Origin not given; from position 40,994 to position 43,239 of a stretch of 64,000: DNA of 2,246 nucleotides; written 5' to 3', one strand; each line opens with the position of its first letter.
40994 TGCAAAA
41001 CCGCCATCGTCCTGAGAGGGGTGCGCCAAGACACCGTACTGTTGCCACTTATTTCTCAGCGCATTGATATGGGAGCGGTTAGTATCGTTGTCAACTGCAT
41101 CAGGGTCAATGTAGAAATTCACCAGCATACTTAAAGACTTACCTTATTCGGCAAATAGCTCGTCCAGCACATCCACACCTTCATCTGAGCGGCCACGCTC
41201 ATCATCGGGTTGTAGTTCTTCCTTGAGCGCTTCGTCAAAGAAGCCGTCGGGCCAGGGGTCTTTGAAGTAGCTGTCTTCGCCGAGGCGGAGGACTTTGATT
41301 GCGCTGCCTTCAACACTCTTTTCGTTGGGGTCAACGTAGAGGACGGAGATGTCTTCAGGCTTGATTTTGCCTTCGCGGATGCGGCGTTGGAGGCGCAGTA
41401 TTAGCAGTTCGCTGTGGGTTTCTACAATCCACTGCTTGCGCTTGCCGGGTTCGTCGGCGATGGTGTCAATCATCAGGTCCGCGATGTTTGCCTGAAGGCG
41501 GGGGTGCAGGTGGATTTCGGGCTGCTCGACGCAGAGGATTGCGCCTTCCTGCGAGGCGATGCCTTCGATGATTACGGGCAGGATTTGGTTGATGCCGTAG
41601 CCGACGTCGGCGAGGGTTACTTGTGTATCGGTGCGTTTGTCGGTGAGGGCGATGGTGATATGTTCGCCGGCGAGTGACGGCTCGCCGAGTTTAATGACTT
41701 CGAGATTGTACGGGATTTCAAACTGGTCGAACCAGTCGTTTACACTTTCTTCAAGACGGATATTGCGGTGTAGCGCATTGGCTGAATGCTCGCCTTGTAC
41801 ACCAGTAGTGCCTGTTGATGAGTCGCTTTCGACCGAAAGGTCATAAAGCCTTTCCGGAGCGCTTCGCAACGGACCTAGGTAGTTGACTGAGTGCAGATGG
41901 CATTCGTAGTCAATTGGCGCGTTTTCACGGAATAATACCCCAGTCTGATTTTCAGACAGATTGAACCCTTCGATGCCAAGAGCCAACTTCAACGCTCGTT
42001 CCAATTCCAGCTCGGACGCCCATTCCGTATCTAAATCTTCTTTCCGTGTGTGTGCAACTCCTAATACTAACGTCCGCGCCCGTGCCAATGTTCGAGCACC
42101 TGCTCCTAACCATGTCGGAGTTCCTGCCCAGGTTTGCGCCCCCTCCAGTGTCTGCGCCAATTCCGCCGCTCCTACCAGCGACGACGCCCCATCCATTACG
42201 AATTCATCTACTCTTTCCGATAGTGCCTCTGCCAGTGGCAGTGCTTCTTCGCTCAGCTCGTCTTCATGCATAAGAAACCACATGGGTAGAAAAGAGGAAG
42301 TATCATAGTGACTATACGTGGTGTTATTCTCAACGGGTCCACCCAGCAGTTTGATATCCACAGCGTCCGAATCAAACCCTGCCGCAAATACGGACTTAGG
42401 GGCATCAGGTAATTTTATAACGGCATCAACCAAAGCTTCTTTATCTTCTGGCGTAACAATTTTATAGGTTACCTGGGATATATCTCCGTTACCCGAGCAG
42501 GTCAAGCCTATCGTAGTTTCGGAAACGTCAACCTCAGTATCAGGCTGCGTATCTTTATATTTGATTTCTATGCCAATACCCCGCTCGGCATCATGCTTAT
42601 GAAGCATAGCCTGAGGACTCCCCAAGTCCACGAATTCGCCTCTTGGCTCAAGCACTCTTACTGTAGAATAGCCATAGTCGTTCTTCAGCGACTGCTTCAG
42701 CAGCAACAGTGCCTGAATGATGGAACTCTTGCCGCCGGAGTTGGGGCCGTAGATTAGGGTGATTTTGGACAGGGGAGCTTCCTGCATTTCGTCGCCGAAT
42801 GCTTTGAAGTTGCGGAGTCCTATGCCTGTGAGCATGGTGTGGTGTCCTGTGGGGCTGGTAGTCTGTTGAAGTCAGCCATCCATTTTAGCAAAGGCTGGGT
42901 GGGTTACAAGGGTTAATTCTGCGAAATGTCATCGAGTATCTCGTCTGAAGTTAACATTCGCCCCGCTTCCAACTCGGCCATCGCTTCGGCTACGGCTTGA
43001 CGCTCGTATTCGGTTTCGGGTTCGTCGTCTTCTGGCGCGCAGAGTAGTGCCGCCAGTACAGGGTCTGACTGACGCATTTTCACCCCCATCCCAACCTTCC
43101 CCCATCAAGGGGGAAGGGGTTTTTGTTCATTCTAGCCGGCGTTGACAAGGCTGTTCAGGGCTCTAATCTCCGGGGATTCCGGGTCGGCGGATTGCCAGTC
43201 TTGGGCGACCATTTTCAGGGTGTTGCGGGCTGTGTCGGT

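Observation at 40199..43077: AT-richer two-gene islet: DUF3696/AAA_15-type ABC ATPase plus a MIT_C/PLD-like HxRx4D protein, a candidate undescribed defence system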

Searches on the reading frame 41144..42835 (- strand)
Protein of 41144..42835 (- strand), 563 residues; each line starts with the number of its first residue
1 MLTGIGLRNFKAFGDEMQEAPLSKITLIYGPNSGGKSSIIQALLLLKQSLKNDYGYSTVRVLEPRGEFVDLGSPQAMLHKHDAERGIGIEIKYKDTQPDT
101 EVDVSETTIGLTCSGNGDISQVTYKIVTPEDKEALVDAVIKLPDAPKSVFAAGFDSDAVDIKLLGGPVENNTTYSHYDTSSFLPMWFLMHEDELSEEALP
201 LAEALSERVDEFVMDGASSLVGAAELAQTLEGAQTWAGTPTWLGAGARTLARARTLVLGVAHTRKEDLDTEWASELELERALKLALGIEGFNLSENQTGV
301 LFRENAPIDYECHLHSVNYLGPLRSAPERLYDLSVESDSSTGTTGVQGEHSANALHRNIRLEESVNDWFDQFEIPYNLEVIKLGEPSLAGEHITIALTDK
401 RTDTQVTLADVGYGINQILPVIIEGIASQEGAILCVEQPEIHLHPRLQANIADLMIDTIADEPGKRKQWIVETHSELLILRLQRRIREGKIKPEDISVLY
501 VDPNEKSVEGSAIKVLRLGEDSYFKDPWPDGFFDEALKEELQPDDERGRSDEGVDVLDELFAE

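Call 3: search_protein_families(library=pfam, proteins=[window:41144-42835:-], max_evalue=1)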
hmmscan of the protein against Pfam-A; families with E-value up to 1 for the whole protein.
window:41144-42835:- (563 aa): 9 families
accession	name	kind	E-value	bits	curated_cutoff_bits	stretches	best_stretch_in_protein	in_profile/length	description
PF13175.12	AAA_15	-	7.4e-25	88.8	32.1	2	381-478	276-373/374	AAA ATPase domain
PF13304.12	AAA_21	-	5.1e-20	73.2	27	2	371-479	220-303/304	AAA domain, putative AbiEii toxin, Type IV TA system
PF02463.25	SMC_N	-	2.6e-06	27.4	40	1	2-46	2-49/220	RecF/RecN/SMC N terminal domain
PF13476.12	AAA_23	-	7.7e-06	27.1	27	1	7-46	4-42/201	AAA domain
PF12476.13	DUF3696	-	4.5e-05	24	22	1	491-539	1-48/52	Protein of unknown function (DUF3696)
PF13555.12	AAA_29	-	0.00096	19.3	27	1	3-45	2-44/61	P-loop containing region of AAA domain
PF13514.12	AAA_27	-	0.0072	16.4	22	1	8-46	9-49/206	AAA domain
PF13166.12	AAA_13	-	0.047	12.8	36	1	8-48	3-42/713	AAA domain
PF11398.14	DUF2813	-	0.16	11.8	21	0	23-56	22-55/372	Protein of unknown function (DUF2813)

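Call 4: search_protein_families(library=padloc, proteins=[window:41144-42835:-], max_evalue=1)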
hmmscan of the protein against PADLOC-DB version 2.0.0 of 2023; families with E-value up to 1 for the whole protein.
window:41144-42835:- (563 aa): 126 families (the best 25 are shown)
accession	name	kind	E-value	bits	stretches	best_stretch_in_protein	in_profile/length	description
PDLC03878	NsnB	-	3.3e-56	189.5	2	303-538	111-337/345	-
PDLC04148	HEC-03B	-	3.2e-50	169.5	2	309-539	208-440/458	-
PDLC04707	PDC-M55A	-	4.1e-48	162.4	2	305-539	176-405/421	-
PDLC02979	AriA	-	4.4e-28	97.1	2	383-479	277-373/373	-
PDLC02980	AriA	-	2.3e-19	68.5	2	362-479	167-303/304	-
PDLC04177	HEC-01A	-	2.1e-16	57.9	2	390-484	257-345/393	-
PDLC02335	AbiLi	-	4.5e-12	43.7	1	1-482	49-243/326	AbiLi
PDLC04182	HEC-01A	-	4.8e-12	43.6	2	2-99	4-98/406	-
PDLC04183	HEC-01A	-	1e-11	42.5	2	374-483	248-352/402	-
PDLC04176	HEC-01A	-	3.1e-11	41.3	2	354-482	202-324/371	-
PDLC00065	GajA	-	4.1e-10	37.1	2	432-479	335-387/670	AAA ATPase domain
PDLC00090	GajA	-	4.2e-10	36.9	2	2-46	3-47/659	AAA ATPase domain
PDLC00096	GajA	-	5.1e-10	36.7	2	426-477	282-335/630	AAA ATPase domain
PDLC02981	AriAB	-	5.1e-10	36.7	2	428-479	328-377/694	-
PDLC00070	GajA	-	1e-09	35.6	2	429-476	289-334/596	AAA ATPase domain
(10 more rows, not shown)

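Call 5: search_protein_families(library=ncbifam, proteins=[window:41144-42835:-], max_evalue=1)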
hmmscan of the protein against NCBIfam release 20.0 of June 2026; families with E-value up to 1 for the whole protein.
window:41144-42835:- (563 aa): 8 families
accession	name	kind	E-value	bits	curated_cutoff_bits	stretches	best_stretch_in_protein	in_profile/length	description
NF047739.1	antiphage_MADS3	equivalog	1.4e-05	24.4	420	1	1-84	1-81/427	methylation-associated defense system AAA family ATPase MAD3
NF041760.1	PtuA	equivalog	0.00013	21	500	1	439-479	385-420/524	retron Ec78 anti-phage system effector ATPase PtuA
TIGR02169.1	SMC_prok_A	equivalog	0.00078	17.2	729.4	1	5-44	5-44/1165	chromosome segregation protein SMC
NF053563.1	Rkd4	equivalog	0.00098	17.4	860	1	4-43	5-43/747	arcadin-4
NF038234.1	retron_eff_Eco8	equivalog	0.0013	17.5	250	1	433-479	275-325/679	retron Eco8 family effector endonuclease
TIGR00611.2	recf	equivalog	0.0019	17.4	172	1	4-46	3-44/339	DNA replication/repair protein RecF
NF045487.1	ASRP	equivalog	0.0069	15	300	1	25-102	16-67/593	archaea-specific SMC-related protein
TIGR02168.1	SMC_prok_B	equivalog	0.14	9.8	567.35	1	2-43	2-43/1181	chromosome segregation protein SMC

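Call 8: search_solved_structures(query=window:41144-42835:-, max_evalue=0.01)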
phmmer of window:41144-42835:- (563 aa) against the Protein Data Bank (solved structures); distinct sequences matched with E-value up to 0.01: 1.
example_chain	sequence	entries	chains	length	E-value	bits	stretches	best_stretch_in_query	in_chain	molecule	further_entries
6p74_A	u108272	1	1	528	0.00014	23.9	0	398-509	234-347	Putative ATP-dependent endonuclease of the OLD family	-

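Call 87: search_dna_similar(query=window:41144-42835:-, collection=plasmids, mode=protein, max_evalue=1e-10, max_rows=25)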
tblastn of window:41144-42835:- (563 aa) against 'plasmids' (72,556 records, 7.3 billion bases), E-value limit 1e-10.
Records with a match: 35; places in all: 36; records where one place covers at least 80% of the query: 0.
Best place of each record, by identity: <60% 35.
By first word of the organism name: Bacillus 8; Aeromonas 6; Nostoc 5; Rhodococcus 2; Methylocella 2; Azotobacter 2; Azospirillum 1; Pseudoalteromonas 1; Vibrio 1; Paracoccus 1; and 6 more.
By predicted mobility (MOB-suite, as given by PLSDB): non-mobilizable 22; conjugative 7; mobilizable 6.
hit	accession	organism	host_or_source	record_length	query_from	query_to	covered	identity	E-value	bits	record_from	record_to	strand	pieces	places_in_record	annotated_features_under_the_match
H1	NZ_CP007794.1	Azospirillum argentinense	Triticum aestivum L.,Root,wheat ...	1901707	314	541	40%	41.4%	3e-43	173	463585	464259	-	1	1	record has no annotation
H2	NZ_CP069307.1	Rhodococcus aetherivorans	monoisolate,Minnesota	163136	302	533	41%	35.9%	9e-29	129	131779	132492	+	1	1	DUF3696 domain-containing protein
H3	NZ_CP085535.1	Aeromonas salmonicida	Brook charr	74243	302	533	41%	32.4%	7e-25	117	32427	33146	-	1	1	DUF3696 domain-containing protein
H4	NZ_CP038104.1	Aeromonas salmonicida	Salvelinus fontinalis,whole organism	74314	302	533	41%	32.4%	7e-25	117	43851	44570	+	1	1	DUF3696 domain-containing protein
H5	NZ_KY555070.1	Aeromonas salmonicida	-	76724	302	533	41%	32.4%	7e-25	117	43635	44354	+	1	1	DUF3696 domain-containing protein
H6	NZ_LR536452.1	Methylocella tundrae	-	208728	313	539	40%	33.1%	1e-19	100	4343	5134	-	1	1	AAA family ATPase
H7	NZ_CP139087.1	Methylocella tundrae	Single cell,tundra wetland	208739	313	539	40%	33.1%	1e-19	100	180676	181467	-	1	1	AAA family ATPase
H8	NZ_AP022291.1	Aeromonas veronii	-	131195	302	533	41%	32.0%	6e-24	114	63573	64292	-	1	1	DUF3696 domain-containing protein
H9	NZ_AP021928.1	Aeromonas caviae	-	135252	302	533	41%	32.0%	6e-24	114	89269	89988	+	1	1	DUF3696 domain-containing protein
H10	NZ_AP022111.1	Aeromonas caviae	-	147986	302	533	41%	32.0%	6e-24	114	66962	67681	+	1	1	DUF3696 domain-containing protein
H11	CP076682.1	Pseudoalteromonas shioyasakiensis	isolated microorganism,Ocean water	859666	316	540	40%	31.6%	7e-21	104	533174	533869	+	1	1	DUF3696 domain-containing protein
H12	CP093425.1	Bacillus pacificus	cell culture,sufu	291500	316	542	40%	31.3%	2e-22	109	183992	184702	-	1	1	DUF3696 domain-containing protein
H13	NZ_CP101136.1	Bacillus paranthracis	single cell,soil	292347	316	542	40%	31.3%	2e-22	109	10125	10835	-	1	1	DUF3696 domain-containing protein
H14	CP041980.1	Bacillus paranthracis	Homo sapiens,stool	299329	316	542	40%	31.3%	2e-22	109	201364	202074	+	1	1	DUF3696 domain-containing protein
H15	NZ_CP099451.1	Bacillus pacificus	chicken,assembly Genome,intestine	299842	316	542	40%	31.3%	2e-22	109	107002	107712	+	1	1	DUF3696 domain-containing protein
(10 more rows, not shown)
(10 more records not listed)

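Call 88: get_annotated_region(hit=H3, flank=5000)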
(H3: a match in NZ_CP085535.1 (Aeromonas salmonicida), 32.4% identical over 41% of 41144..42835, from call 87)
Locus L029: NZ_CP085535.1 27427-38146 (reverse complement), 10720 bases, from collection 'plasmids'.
description: Aeromonas salmonicida subsp. salmonicida strain 890054 plasmid pAsa9-like, complete sequence
organism: Aeromonas salmonicida (NCBI taxid 29491)
taxonomy: Bacteria; Pseudomonadota; Gammaproteobacteria; Aeromonadales; Aeromonadaceae; Aeromonas; Aeromonas salmonicida
host: -; source: Brook charr; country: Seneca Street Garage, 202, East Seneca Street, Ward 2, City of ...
typing (MOB-suite, as given by PLSDB): conjugative; replicon rep_cluster_1169; relaxase MOBF; mating-pair formation MPF_F
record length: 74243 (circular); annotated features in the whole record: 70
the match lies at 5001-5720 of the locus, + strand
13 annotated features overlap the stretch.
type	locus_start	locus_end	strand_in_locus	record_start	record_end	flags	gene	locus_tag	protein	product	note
CDS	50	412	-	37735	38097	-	-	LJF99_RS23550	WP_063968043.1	hypothetical protein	-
CDS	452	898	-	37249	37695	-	radC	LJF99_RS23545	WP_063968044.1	DNA repair protein RadC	GO:0006281 - DNA repair [Evidence IEA]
CDS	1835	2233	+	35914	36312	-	-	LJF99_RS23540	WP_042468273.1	DUF6088 family protein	-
CDS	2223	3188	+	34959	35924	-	-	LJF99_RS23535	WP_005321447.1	nucleotidyl transferase AbiEii/AbiGii toxin family protein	-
CDS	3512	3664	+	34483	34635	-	-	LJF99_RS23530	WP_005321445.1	Hok/Gef family protein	-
CDS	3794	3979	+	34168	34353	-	-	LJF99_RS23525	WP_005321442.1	hypothetical protein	-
CDS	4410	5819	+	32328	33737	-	-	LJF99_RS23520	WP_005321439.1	DUF3696 domain-containing protein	-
CDS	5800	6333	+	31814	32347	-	-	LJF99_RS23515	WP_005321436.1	hypothetical protein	-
CDS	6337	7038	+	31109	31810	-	-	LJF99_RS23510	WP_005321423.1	RNA ligase family protein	-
CDS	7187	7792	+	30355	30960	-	-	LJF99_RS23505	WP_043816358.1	recombinase family protein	GO:0006310 - DNA recombination [Evidence IEA]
CDS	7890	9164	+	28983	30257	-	-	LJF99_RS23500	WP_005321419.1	metallophosphoesterase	-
CDS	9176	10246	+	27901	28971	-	-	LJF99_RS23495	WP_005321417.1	GTPase-associated system all-helical protein GASH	-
CDS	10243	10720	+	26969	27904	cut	-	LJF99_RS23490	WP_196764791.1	hypothetical protein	-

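Call 89: get_annotated_region(hit=H12, flank=5000)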
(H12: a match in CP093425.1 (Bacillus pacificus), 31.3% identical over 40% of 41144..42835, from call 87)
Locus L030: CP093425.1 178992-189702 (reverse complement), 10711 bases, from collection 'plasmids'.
description: Bacillus pacificus strain MP6 plasmid p1, complete sequence
organism: Bacillus pacificus (NCBI taxid 2026187)
taxonomy: Bacteria; Bacillota; Bacilli; Bacillales; Bacillaceae; Bacillus; Bacillus pacificus
host: -; source: cell culture,sufu; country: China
typing (MOB-suite, as given by PLSDB): non-mobilizable; replicon rep_cluster_125,rep_cluster_1698; mating-pair formation MPF_T
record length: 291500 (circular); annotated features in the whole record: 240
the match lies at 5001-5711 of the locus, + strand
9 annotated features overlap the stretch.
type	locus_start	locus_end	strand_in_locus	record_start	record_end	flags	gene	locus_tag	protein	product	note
CDS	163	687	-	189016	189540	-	-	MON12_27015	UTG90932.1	C40 family peptidase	-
CDS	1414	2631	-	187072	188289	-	-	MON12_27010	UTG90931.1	abortive infection system toxin AbiGii family protein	-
CDS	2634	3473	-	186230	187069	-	-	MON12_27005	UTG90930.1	abortive infection system antitoxin AbiGi family protein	-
CDS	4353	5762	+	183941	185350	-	-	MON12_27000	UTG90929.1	DUF3696 domain-containing protein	-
CDS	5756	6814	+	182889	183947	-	-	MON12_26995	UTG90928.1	hypothetical protein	-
CDS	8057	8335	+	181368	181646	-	-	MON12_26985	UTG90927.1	metalloregulator ArsR/SmtB family transcription factor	-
CDS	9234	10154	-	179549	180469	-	-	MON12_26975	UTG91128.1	Rpn family recombination-promoting nuclease/putative transposase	-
CDS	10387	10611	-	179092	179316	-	-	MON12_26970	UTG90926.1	DUF2187 family protein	-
CDS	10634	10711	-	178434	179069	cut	-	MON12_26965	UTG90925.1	recombinase family protein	-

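Call 90: get_annotated_region(hit=H2, flank=5000)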
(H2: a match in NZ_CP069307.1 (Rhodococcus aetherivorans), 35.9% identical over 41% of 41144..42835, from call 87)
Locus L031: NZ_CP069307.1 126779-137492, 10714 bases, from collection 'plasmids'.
description: Rhodococcus aetherivorans isolate PSBB011 plasmid unnamed, complete sequence
organism: Rhodococcus aetherivorans (NCBI taxid 191292)
taxonomy: Bacteria; Actinomycetota; Actinomycetes; Mycobacteriales; Nocardiaceae; Rhodococcus; Rhodococcus aetherivorans
host: -; source: monoisolate,Minnesota; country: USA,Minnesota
typing (MOB-suite, as given by PLSDB): conjugative; relaxase MOBF; mating-pair formation MPF_T
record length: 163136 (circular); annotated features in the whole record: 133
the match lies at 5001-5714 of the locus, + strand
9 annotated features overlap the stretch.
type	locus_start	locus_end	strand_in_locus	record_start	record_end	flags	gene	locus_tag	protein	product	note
CDS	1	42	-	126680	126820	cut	-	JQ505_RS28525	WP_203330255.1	hypothetical protein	-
CDS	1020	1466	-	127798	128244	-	-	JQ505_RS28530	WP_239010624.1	ABC transporter permease subunit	GO:0055085 - transmembrane transport [Evidence IEA]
CDS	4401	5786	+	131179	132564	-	-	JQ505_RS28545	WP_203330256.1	DUF3696 domain-containing protein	-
CDS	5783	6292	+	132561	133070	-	-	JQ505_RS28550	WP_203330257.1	hypothetical protein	-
CDS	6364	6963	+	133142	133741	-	-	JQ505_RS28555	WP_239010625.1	RNA ligase family protein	-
CDS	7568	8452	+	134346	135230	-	-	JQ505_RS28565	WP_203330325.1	nucleotide-binding protein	-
CDS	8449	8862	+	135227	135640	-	-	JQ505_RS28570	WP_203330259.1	hypothetical protein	-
CDS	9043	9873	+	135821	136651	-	-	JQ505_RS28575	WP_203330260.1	hypothetical protein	-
CDS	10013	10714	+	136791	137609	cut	-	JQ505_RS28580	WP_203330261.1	hypothetical protein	-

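Call 92: search_protein_families(library=padloc, proteins=[L030:5756-6814:+, L030:4353-5762:+, L029:5800-6333:+, L029:4410-5819:+, L029:6337-7038:+], max_evalue=0.01)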
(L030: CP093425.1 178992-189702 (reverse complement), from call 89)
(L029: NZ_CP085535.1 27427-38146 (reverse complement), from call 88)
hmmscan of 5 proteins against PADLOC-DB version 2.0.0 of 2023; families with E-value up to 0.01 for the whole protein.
L030:5756-6814:+ (352 aa): 1 family
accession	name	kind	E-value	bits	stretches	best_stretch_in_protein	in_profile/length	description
PDLC04708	PDC-M55B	-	2.5e-26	91.3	1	130-341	90-296/315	-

L030:4353-5762:+ (469 aa): 75 families (the best 25 are shown)
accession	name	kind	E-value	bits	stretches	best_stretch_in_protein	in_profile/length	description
PDLC04707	PDC-M55A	-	8e-80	266.9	1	2-461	4-416/421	-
PDLC03878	NsnB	-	3.1e-57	192.9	1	2-454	3-342/345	-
PDLC04148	HEC-03B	-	4.8e-52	175.5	1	5-457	6-447/458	-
PDLC02979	AriA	-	8.9e-21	73.1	2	264-392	268-373/373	-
PDLC02980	AriA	-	4.3e-12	44.6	2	315-391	239-302/304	-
PDLC02358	Old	-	4e-11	40.4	2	298-395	242-332/578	Old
PDLC00063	GajA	-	1e-09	35.6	1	315-394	316-402/679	AAA ATPase domain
PDLC04177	HEC-01A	-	1.9e-09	35.1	2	6-47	10-52/393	-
PDLC04710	PDC-M56A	-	2.2e-09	34.8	1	316-392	214-285/382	-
PDLC04033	PD-T4-4_A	-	7.1e-09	33.4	0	345-402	327-380/460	-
PDLC04176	HEC-01A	-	2.3e-08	31.8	1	344-394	277-323/371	-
PDLC04389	PDC-M07A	-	3.4e-08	30.9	1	2-39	7-43/443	-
PDLC04178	HEC-01A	-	4.1e-08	30.7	1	3-38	11-45/399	-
PDLC04175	HEC-01A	-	6.9e-08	29.9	1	9-48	11-52/363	-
PDLC04032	PD-T4-4_A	-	8.2e-08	29.6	1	345-430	348-425/474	-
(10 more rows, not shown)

L029:5800-6333:+ (177 aa): 1 family
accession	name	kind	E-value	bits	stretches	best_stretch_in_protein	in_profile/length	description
PDLC04147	HEC-03A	-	3.1e-23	80.6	1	2-160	1-156/159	-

L029:4410-5819:+ (469 aa): 87 families (the best 25 are shown)
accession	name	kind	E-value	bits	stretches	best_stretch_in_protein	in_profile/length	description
PDLC04148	HEC-03B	-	1.1e-133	444.6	1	1-458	1-455/458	-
PDLC03878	NsnB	-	5.8e-59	198.6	1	1-440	1-335/345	-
PDLC04707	PDC-M55A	-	2.6e-57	192.7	1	2-457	3-417/421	-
PDLC02979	AriA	-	2.2e-25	88.2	2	278-387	269-373/373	-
PDLC02980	AriA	-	9.3e-16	56.6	1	24-388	1-304/304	-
PDLC04177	HEC-01A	-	3.9e-12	43.9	2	335-422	296-366/393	-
PDLC00077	GajA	-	1.4e-11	41.7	2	338-388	336-381/616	AAA ATPase domain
PDLC04178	HEC-01A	-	2.7e-11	41.1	2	322-389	274-333/399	-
PDLC00071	GajA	-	2.8e-11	40.9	1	339-387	277-322/588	AAA ATPase domain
PDLC02981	AriAB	-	4.5e-11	40.1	2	335-388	330-378/694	-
PDLC02335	AbiLi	-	5.8e-11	40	1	1-421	49-262/326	AbiLi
PDLC00063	GajA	-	7.8e-11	39.3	1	338-390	347-403/679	AAA ATPase domain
PDLC04179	HEC-01A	-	9.2e-11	39.5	2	1-38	1-37/459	-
PDLC04184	HEC-01A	-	1.1e-10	39.2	2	1-38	1-37/464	-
PDLC04182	HEC-01A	-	3.1e-10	37.6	2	335-391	305-355/406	-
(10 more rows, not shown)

L029:6337-7038:+ (233 aa): 0 families

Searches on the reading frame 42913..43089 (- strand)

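Call 3: search_protein_families(library=pfam, proteins=[window:42913-43089:-], max_evalue=1)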
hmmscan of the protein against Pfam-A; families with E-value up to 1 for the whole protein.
window:42913-43089:- (58 aa): 1 family
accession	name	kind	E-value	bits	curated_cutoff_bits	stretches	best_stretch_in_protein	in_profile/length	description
PF15770.10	DUF4699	-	0.09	12.5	27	1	18-43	275-300/310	Domain of unknown function (DUF4699)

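Call 4: search_protein_families(library=padloc, proteins=[window:42913-43089:-], max_evalue=1)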
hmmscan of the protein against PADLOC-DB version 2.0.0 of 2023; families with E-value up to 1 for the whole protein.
window:42913-43089:- (58 aa): 0 families

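Call 5: search_protein_families(library=ncbifam, proteins=[window:42913-43089:-], max_evalue=1)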
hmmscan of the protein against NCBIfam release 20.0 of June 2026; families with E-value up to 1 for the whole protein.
window:42913-43089:- (58 aa): 0 families
